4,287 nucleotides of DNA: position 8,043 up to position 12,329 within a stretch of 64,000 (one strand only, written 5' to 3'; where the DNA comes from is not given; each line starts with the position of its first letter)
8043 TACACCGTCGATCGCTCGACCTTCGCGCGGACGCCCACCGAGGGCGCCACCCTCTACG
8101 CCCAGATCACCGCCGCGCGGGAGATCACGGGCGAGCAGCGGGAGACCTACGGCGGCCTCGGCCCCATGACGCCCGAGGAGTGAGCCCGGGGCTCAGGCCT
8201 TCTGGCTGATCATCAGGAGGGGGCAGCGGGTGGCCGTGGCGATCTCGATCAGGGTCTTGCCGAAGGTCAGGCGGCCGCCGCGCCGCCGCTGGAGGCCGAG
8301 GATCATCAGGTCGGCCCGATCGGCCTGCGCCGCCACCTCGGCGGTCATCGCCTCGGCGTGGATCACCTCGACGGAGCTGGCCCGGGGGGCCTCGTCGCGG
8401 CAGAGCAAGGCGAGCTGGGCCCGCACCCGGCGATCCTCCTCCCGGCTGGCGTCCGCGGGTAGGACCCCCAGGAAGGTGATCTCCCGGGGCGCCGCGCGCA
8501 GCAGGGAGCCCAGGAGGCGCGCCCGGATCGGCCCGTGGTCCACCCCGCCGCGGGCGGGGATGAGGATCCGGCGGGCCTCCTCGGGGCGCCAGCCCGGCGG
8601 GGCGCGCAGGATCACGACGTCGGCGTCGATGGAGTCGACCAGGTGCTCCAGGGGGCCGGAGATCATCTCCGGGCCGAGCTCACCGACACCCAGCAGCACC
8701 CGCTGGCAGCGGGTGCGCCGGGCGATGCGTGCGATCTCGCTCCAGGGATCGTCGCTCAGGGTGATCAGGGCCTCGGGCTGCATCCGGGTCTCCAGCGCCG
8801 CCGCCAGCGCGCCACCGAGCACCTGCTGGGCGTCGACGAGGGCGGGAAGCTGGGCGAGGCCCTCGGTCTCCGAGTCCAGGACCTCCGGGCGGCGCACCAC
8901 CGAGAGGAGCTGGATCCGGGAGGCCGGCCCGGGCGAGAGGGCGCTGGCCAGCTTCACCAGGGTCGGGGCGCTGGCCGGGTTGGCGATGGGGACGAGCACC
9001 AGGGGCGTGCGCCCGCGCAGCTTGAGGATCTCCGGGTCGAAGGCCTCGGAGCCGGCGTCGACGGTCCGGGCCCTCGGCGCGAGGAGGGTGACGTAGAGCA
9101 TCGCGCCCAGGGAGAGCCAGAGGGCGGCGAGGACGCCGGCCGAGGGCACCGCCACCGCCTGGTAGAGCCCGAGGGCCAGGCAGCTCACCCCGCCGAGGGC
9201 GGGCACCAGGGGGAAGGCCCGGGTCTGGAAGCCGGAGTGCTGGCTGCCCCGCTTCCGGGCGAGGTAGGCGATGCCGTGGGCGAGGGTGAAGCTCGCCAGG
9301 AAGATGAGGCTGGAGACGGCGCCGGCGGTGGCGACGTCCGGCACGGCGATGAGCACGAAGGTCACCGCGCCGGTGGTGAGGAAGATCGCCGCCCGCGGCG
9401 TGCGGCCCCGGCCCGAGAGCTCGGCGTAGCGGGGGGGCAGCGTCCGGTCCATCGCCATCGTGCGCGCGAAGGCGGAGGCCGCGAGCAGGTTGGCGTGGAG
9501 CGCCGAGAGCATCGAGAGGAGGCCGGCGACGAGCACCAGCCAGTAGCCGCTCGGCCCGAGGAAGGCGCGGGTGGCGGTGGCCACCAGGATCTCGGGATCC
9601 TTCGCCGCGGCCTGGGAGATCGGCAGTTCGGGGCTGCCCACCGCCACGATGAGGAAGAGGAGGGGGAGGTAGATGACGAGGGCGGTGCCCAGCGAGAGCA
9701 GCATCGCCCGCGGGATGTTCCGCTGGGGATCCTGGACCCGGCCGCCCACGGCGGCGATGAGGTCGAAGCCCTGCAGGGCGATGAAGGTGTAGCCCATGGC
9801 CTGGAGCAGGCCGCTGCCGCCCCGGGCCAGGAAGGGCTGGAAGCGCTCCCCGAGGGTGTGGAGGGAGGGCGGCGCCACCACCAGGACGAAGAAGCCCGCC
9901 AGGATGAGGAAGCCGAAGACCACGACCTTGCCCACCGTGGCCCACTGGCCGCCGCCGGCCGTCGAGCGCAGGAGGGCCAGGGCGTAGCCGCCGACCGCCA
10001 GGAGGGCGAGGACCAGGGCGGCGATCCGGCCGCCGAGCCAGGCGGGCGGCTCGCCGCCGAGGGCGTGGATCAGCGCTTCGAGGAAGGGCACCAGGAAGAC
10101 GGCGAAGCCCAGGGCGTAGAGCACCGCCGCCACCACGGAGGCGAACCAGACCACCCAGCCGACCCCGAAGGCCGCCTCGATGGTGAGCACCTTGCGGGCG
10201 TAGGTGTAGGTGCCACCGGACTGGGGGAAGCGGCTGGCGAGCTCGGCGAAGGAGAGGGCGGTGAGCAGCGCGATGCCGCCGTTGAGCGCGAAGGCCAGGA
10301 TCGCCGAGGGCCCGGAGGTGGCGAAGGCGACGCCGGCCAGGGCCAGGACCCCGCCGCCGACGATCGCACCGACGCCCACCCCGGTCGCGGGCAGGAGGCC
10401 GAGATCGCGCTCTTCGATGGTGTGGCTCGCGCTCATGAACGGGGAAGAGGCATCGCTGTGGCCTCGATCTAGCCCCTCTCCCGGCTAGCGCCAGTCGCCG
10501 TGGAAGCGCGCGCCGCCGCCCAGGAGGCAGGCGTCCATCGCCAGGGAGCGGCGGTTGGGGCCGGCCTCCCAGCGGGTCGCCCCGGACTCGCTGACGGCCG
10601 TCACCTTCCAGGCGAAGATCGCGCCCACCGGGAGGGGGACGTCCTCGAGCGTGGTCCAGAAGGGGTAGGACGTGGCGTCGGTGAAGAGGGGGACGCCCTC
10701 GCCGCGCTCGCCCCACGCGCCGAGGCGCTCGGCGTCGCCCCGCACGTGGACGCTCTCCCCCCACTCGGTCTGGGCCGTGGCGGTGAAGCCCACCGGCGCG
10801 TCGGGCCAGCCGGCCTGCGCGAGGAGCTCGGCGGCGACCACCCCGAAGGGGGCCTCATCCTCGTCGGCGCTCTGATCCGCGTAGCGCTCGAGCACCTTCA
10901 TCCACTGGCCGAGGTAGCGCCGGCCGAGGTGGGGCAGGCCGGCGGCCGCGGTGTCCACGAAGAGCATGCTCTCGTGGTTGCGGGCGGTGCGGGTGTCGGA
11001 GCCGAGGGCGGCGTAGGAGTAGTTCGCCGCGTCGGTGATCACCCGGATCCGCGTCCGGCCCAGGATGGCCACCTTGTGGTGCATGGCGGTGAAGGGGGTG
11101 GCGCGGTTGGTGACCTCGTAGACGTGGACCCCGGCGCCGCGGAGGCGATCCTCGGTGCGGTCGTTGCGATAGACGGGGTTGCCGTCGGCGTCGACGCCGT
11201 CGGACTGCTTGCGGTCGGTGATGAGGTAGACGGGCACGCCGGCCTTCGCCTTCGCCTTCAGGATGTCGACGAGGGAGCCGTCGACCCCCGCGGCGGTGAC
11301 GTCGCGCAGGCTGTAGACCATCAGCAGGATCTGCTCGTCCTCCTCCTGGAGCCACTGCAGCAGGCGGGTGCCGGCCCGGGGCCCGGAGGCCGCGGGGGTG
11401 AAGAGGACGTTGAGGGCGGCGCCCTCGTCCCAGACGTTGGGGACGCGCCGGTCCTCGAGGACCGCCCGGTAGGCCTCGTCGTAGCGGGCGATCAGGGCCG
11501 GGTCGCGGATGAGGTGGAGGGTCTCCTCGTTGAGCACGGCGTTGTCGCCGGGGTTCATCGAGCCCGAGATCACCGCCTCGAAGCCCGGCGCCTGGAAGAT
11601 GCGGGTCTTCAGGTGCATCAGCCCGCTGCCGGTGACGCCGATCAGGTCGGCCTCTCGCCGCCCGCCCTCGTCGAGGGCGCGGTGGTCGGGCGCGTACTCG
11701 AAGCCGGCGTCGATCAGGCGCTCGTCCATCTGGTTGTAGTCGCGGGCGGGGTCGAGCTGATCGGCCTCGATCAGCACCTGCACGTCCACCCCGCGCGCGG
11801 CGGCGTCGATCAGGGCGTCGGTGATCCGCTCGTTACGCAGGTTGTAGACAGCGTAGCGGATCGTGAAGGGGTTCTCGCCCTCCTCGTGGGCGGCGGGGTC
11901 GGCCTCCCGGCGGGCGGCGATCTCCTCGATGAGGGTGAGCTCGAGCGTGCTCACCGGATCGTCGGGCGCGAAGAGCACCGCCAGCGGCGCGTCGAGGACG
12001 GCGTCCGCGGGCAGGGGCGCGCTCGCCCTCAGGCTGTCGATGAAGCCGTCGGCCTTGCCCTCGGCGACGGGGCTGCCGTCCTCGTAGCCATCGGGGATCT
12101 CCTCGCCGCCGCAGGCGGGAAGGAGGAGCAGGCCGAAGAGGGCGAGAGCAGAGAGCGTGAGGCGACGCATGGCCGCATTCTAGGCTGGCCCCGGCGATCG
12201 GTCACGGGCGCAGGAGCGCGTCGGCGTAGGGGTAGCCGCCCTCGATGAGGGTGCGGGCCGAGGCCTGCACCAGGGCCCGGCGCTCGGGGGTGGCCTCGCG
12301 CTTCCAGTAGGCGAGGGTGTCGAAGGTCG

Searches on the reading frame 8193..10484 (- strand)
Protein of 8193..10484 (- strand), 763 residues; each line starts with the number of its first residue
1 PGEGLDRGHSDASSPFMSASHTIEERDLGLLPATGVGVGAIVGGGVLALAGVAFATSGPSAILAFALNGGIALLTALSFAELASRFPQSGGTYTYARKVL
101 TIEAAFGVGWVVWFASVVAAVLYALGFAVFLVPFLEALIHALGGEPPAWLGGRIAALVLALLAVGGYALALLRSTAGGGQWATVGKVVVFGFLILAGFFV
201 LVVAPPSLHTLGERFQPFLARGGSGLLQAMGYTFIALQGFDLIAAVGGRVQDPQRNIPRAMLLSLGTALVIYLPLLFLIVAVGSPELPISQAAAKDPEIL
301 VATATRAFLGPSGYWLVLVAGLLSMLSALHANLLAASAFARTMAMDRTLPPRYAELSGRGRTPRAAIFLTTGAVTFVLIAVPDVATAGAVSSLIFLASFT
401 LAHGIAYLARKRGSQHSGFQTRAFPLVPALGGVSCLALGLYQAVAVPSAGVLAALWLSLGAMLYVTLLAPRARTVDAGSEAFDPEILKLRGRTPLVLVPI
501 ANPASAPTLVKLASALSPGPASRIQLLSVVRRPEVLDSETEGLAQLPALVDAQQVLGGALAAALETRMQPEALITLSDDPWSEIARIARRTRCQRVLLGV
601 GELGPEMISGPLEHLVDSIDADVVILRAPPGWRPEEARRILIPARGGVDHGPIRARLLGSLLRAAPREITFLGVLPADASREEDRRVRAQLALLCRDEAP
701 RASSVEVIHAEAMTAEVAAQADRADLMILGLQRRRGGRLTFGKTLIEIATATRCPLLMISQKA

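Call 59: search_protein_families(library=pfam, proteins=[window:8193-10484:-], max_evalue=0.00001)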
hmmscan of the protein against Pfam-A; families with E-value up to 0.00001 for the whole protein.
window:8193-10484:- (763 aa): 3 families
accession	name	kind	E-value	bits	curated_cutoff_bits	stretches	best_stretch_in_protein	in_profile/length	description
PF00324.27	AA_permease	-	8e-30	104.4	24.6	1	38-447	7-425/470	Amino acid permease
PF13520.12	AA_permease_2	-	1.1e-28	100.8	27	1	28-440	1-401/427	Amino acid permease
PF00582.32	Usp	-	5.4e-08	33.9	24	0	680-759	60-140/141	Universal stress protein family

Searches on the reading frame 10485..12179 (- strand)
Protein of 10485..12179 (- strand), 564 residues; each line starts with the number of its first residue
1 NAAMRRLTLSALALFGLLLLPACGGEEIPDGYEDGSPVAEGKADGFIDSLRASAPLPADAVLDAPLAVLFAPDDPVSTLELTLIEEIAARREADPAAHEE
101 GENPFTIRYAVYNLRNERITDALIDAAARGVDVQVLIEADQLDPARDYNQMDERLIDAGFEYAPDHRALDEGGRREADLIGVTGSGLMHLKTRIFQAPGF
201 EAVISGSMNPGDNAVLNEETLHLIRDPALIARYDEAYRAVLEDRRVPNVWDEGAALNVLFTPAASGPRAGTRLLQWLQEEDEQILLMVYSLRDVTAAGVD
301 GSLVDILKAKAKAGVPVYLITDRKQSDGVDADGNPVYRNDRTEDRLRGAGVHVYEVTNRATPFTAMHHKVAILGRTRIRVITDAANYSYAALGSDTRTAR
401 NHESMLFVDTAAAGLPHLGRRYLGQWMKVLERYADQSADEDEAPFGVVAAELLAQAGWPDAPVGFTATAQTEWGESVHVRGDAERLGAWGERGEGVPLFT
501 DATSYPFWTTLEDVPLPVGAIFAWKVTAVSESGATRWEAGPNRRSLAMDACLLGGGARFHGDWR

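Call 59: search_protein_families(library=pfam, proteins=[window:10485-12179:-], max_evalue=0.00001)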
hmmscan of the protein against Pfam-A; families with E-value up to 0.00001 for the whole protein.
window:10485-12179:- (564 aa): 2 families
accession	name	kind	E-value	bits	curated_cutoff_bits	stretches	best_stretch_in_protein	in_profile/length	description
PF13091.12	PLDc_2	-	2.2e-23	83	27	2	106-237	11-128/132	PLD-like domain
PF00686.25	CBM_20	-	9.7e-16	57.8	23.3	1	462-545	3-85/97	Starch binding domain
